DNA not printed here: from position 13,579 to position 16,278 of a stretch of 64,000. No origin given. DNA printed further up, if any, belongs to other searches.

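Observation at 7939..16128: Cytoplasmic AAA+ ATPase carrying Ig-like domains, 12 bp upstream of a 1925-aa repetitive surface protein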

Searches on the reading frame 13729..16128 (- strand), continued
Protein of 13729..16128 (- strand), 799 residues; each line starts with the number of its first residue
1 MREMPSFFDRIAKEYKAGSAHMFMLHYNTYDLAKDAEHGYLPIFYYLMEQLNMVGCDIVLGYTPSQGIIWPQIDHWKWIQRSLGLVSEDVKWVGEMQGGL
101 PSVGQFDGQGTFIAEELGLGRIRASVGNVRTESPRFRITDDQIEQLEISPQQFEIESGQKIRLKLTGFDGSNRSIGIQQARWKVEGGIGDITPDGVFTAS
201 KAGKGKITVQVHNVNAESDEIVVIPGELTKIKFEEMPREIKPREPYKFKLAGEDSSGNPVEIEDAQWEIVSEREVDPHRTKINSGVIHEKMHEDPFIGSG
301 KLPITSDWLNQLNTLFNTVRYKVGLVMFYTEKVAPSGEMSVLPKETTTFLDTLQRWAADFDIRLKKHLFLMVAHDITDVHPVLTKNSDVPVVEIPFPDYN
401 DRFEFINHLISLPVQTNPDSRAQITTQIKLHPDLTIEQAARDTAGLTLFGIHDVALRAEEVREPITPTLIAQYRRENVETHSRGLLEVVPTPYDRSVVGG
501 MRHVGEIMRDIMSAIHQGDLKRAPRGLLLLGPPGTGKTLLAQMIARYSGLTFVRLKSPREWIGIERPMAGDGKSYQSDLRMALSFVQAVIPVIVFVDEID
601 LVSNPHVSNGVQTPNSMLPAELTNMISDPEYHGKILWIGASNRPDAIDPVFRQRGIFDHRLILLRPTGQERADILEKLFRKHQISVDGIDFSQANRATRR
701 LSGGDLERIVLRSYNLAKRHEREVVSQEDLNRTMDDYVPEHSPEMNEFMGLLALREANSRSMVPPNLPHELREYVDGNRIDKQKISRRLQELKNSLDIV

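Call 31: search_protein_families(library=pfam, proteins=[L043:12246-13022:+, L043:13129-13902:+, L043:14147-16432:+, L043:16531-17178:+, L043:17324-18181:+, L043:18494-20383:+, L013:12872-15700:-, L009:12338-14335:+, L009:14622-15683:+, L007:8224-11463:+], max_evalue=0.001)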
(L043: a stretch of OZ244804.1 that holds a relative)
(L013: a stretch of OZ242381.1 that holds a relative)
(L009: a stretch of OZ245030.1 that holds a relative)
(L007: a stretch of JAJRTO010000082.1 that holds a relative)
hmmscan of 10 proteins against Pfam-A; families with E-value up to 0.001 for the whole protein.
L043:12246-13022:+ (258 aa): 1 family
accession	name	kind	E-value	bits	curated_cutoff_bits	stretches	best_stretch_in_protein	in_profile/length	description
PF13385.13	Laminin_G_3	-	6.8e-25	88.4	27.6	1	79-229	4-151/151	Concanavalin A-like lectin/glucanases superfamily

L043:13129-13902:+ (257 aa): 2 families
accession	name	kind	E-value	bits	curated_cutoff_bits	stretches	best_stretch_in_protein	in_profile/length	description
PF01039.27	Carboxyl_trans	-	1.4e-17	64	22.3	1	42-215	12-175/493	Carboxyl transferase domain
PF17848.7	Zn_ribbon_ACC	-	4.8e-05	23.9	24.5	1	8-32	2-26/26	Acetyl-CoA carboxylase zinc finger domain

L043:14147-16432:+ (761 aa): 3 families
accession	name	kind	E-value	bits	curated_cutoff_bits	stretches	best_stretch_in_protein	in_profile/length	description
PF01131.25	Topoisom_bac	-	8.9e-128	427.2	35.1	1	128-560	2-409/411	DNA topoisomerase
PF01396.24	Zn_ribbon_Top1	-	8.8e-40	134.7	32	3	591-626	1-36/39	Topoisomerase DNA binding C4 zinc finger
PF01751.28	Toprim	-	2.7e-21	76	23.1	1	5-112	2-95/96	Toprim domain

L043:16531-17178:+ (215 aa): 8 families
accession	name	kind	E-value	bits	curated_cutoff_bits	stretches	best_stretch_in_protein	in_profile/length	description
PF00005.33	ABC_tran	-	1.7e-31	110.1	25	1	17-164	1-136/137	ABC transporter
PF13191.12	AAA_16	-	1.3e-05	26.2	32.6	1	23-79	18-72/167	AAA ATPase domain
PF13401.12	AAA_22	-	0.00046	21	27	1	27-52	5-30/130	AAA domain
PF13671.12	AAA_33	-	0.00079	20.2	27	0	30-52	2-24/143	AAA domain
PF13304.12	AAA_21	-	0.00083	19.9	27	0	29-49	1-23/304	AAA domain, putative AbiEii toxin, Type IV TA system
PF13555.12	AAA_29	-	0.00093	19.3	27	0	20-44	15-39/61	P-loop containing region of AAA domain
PF13238.12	AAA_18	-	0.00094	20.1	29.4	0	30-74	1-40/128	AAA domain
PF20720.3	nSTAND3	-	0.00095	19.3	27.2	0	18-51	8-41/155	Novel STAND NTPase 3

L043:17324-18181:+ (285 aa): 2 families
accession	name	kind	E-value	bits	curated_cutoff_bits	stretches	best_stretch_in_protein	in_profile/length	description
PF18075.7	FtsX_ECD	-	1.7e-09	38.6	23.5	1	58-155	5-96/96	FtsX extracellular domain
PF02687.27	FtsX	-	3.1e-07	30.9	25.5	1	176-280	2-111/120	FtsX-like permease C-terminal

L043:18494-20383:+ (629 aa): 3 families
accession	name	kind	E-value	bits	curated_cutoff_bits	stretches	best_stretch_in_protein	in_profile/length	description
PF14716.13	HHH_8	-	4.6e-18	65.8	30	1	1-87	1-73/73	Helix-hairpin-helix domain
PF02811.25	PHP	-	4e-13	50.5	26.4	1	397-558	1-162/164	PHP domain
PF14520.12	HHH_5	-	5.5e-08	33.6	27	1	102-157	2-55/57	Helix-hairpin-helix domain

L013:12872-15700:- (942 aa): 5 families
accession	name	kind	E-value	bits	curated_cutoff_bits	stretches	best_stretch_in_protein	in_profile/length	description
PF00476.26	DNA_pol_A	-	2.3e-137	458.4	34.3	1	556-940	2-381/381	DNA polymerase family A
PF02739.22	5_3_exonuc_N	-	1.5e-44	152.1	34.3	1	9-172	1-159/164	5'-3' exonuclease, N-terminal resolvase-like domain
PF01367.25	5_3_exonuc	-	2.9e-35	121.1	40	1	178-271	1-95/97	5'-3' exonuclease, C-terminal SAM fold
PF01612.26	DNA_pol_A_exo1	-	3.4e-32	112.1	23.6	1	340-524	1-173/173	3'-5' exonuclease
PF22619.2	DNA_polI_exo1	-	2e-08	34.6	27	1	410-472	38-100/140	DNA polymerase I, ribonuclease H-like domain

L009:12338-14335:+ (665 aa): 10 families
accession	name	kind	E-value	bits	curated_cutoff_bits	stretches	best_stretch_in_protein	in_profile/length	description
PF07676.18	PD40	-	9.6e-44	146.9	20.9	5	421-456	2-37/38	WD40-like Beta Propeller Repeat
PF00930.27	DPPIV_N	-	9.7e-22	77.6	22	0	321-418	25-135/354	Dipeptidyl peptidase IV (DPP IV) N-terminal region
PF25174.1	Beta-prop_THOC3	-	1.2e-14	54.4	305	1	332-450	82-193/272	THOC3 beta-propeller domain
PF25460.1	Beta-prop_Aladin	-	1e-07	31.9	171.1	0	285-358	154-214/340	Aladin seven-bladed propeller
PF23414.1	Beta-prop_EML_2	-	4.5e-07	29.9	90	0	389-493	45-139/266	Echinoderm microtubule-associated protein second beta-propeller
PF14583.12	Pectate_lyase22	-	8e-06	25.3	30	0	321-383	218-283/386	Oligogalacturonate lyase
PF23389.1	Beta-prop_WDR19_1st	-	1.7e-05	24.4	27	0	345-447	4-100/325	WDR19 first beta-propeller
PF12894.13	ANAPC4_WD40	-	2e-05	25.1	22.9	0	391-450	3-60/91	Anaphase-promoting complex subunit 4 WD40 domain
PF24817.1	WD40_WDHD1_1st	-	3.1e-05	23.7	109.9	0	337-445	177-282/291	WDHD1 first WD40 domain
PF00400.38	WD40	-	7.8e-05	23.5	27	0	435-450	18-33/39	WD domain, G-beta repeat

L009:14622-15683:+ (353 aa): 2 families
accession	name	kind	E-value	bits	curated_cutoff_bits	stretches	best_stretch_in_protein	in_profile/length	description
PF00990.26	GGDEF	-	3e-48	164.1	23.8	1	191-347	1-161/161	Diguanylate cyclase, GGDEF domain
PF00072.30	Response_reg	-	2.1e-17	63.7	30.2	1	19-123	1-98/111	Response regulator receiver domain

L007:8224-11463:+ (1079 aa): 1 family
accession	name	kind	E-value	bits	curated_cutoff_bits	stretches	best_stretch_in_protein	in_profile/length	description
PF03699.18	UPF0182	-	9.8e-196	652.7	27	1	263-941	131-770/770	Uncharacterised protein family (UPF0182)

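Call 44: search_protein_families(library=pfam, proteins=[L042:3306-6191:+, L007:7327-8178:+, L008:12877-13791:+, L005:12480-13595:+, L043:8886-9674:+, L043:7162-8535:-, L013:8984-9661:-, L013:7449-8060:-], max_evalue=0.01)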
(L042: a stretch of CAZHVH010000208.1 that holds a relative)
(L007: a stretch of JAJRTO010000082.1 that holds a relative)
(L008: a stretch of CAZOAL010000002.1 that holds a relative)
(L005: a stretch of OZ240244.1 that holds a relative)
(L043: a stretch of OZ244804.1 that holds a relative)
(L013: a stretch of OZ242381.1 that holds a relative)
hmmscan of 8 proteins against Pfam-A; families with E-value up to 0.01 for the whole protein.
L042:3306-6191:+ (961 aa): 1 family
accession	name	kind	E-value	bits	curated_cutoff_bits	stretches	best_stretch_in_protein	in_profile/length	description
PF03699.18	UPF0182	-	1e-239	798.2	27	1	51-826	7-770/770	Uncharacterised protein family (UPF0182)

L007:7327-8178:+ (283 aa): 1 family
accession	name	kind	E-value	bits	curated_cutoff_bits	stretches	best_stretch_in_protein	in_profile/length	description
PF03699.18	UPF0182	-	1.5e-14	53.6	27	1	48-168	4-131/770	Uncharacterised protein family (UPF0182)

L008:12877-13791:+ (304 aa): 0 families

L005:12480-13595:+ (371 aa): 3 families
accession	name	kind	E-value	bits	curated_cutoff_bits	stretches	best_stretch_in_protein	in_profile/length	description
PF13378.12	MR_MLE_C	-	1.3e-34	120.2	29.4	1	147-347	4-210/219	Enolase C-terminal domain-like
PF02746.21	MR_MLE_N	-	5.6e-07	30.2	22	1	14-124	12-117/117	Mandelate racemase / muconate lactonizing enzyme, N-terminal domain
PF21508.2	MenC_N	-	0.0068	17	27.3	0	32-72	30-68/94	MenC, N-terminal domain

L043:8886-9674:+ (262 aa): 1 family
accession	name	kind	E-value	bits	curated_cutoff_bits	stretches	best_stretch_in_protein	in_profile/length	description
PF13385.13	Laminin_G_3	-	1.8e-28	100.1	27.6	1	84-235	2-150/151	Concanavalin A-like lectin/glucanases superfamily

L043:7162-8535:- (457 aa): 1 family
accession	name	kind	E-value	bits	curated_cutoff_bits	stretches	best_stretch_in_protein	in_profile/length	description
PF01554.23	MatE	-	2e-60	203.5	24.9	2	23-184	1-161/161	MatE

L013:8984-9661:- (225 aa): 8 families
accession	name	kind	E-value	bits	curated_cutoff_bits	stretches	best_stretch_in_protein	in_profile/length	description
PF00485.24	PRK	-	2.5e-24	86.6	22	1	11-197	1-195/196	Phosphoribulokinase / Uridine kinase family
PF13238.12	AAA_18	-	5.3e-06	27.4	29.4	1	12-151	1-112/128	AAA domain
PF13207.12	AAA_17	-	0.00016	22.4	27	0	97-155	61-127/136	AAA domain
PF01121.26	CoaE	-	0.0023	18.1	27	0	10-31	1-22/180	Dephospho-CoA kinase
PF00009.33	GTP_EFTU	-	0.0028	17.7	26.5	1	10-66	4-59/188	Elongation factor Tu GTP binding domain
PF13671.12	AAA_33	-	0.0032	18.2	27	1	14-52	4-39/143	AAA domain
PF19975.5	DO-GTPase1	-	0.0045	16.8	27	0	14-43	2-30/271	Double-GTPase 1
PF06414.18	Zeta_toxin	-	0.0046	16.9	22.3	1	7-72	14-83/199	Zeta toxin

L013:7449-8060:- (203 aa): 2 families
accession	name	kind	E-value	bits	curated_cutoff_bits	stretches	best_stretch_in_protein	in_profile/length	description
PF00011.27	HSP20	-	0.00075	20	20.8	1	165-201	6-42/102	Hsp20/alpha crystallin family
PF17886.7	ArsA_HSP20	-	0.0098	15.9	22.5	0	165-201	1-37/63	HSP20-like domain found in ArsA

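Call 74: search_protein_families(library=phrogs, proteins=[window:13729-16128:-, P0019], max_evalue=0.001)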
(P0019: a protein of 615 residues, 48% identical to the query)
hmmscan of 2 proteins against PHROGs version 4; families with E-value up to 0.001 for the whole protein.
window:13729-16128:- (799 aa): 8 families
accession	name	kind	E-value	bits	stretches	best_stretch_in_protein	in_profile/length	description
phrog_8638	-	unknown function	1.4e-25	90.9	1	382-767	166-540/568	-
phrog_30773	-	unknown function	7.2e-23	81.7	1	522-735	194-402/666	-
phrog_3757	-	unknown function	1.7e-16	61.6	1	523-737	125-327/367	-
phrog_9172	-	unknown function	1.2e-06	28.7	1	524-602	107-178/509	-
phrog_168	-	DNA, RNA and nucleotide metabolism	6.1e-05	23.8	1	524-603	42-113/314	clamp loader of DNA polymerase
phrog_7485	-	unknown function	6.3e-05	23.1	0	525-547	228-250/430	-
phrog_5846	-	DNA, RNA and nucleotide metabolism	0.00023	21.6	1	519-564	36-67/380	clamp loader of DNA polymerase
phrog_10401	-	other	0.00023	21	1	516-547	452-483/667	ATPase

P0019 (615 aa): 5 families
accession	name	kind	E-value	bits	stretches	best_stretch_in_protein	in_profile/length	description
phrog_8638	-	unknown function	3.1e-14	53.5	1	178-583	151-541/568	-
phrog_30773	-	unknown function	1.9e-09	37.4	1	335-551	193-402/666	-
phrog_7485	-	unknown function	2.2e-07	31.2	1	339-501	228-384/430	-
phrog_3757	-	unknown function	3.1e-07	31.1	1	337-508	125-285/367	-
phrog_10401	-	other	0.0008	19.2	0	329-369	451-491/667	ATPase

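Call 75: search_protein_families(library=padloc, proteins=[window:13729-16128:-, P0019], max_evalue=0.001)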
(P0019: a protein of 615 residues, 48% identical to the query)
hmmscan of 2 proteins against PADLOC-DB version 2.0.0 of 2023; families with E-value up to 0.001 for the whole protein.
window:13729-16128:- (799 aa): 4 families
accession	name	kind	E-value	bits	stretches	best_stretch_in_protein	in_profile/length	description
PDLC02196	IetA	-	8.8e-11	39.8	1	524-737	122-321/374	-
PDLC02195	IetA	-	1.1e-07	29.5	1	524-552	137-165/395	-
PDLC04232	IetA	-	6.4e-06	23.8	1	525-709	116-288/330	-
PDLC00915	TRIP13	-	2.9e-05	21.6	1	528-679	67-224/302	TRIP13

P0019 (615 aa): 2 families
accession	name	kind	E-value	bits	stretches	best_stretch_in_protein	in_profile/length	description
PDLC02196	IetA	-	2.4e-07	28.5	0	435-553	212-322/374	-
PDLC02195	IetA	-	1.4e-06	25.9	0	435-539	227-326/395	-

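Call 78: fold_search(model_id=the predicted structure, library=viral)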
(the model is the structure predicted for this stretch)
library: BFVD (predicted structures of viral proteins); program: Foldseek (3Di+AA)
matches with E <= 10: 835; with E <= 0.001: 256
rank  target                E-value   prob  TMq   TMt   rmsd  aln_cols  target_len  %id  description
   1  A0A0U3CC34            6.9e-21  1.00  0.45  0.60   5.8       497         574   17  Uncharacterized AAA domain-containing protein ycf46 [Pseudomonas phage SM1]
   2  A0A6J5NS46            2.0e-20  1.00  0.40  0.56   6.1       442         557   19  Uncharacterized AAA domain-containing protein ycf46 [uncultured Caudovirales phage]
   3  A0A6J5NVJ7            1.4e-18  1.00  0.41  0.58   7.0       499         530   15  Uncharacterized AAA domain-containing protein ycf46 [uncultured Caudovirales phage]
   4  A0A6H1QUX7            5.4e-15  1.00  0.27  0.50   9.3       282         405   24  ATPase family protein [Ostreococcus mediterraneus virus 2]
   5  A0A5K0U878            9.2e-15  1.00  0.27  0.35   9.2       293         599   24  CYFA0S28e00188g1_1 [Yasminevirus sp. GU-2018]
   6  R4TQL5                1.5e-14  1.00  0.27  0.35   9.8       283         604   23  (no name in the UniProt tables at hand)
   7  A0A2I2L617            7.6e-13  1.00  0.35  0.51   7.9       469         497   12  ATPase AAA [Orpheovirus IHUMI-LCC2]
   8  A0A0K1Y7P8            9.5e-13  1.00  0.28  0.34  30.2       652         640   14  (no name in the UniProt tables at hand)
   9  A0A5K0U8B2            3.3e-12  1.00  0.26  0.30   4.2       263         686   22  ATP-dependent metallopeptidase FtsH/Yme1/Tma family protein [Yasminevirus sp. GU-2018]
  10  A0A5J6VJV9            4.3e-12  1.00  0.25  0.33  17.9       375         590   18  Peptidase family M41 [Megaviridae environmental sample]
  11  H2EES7                4.8e-12  1.00  0.26  0.48   3.9       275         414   21  Putative AAA family ATPase [Moumouvirus sp. 'Monve']
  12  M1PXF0                1.0e-11  1.00  0.26  0.25   4.3       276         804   22  ATPase family protein [Moumouvirus goulette]
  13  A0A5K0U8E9            3.3e-11  1.00  0.30  0.27   7.0       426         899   15  AAA-domain-containing protein [Yasminevirus sp. GU-2018]
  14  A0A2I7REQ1            9.7e-11  1.00  0.26  0.27  10.5       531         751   10  (no name in the UniProt tables at hand)
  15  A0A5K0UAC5            1.1e-10  1.00  0.31  0.34   8.6       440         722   13  AAA+ ATPase domain-containing protein [Yasminevirus sp. GU-2018]
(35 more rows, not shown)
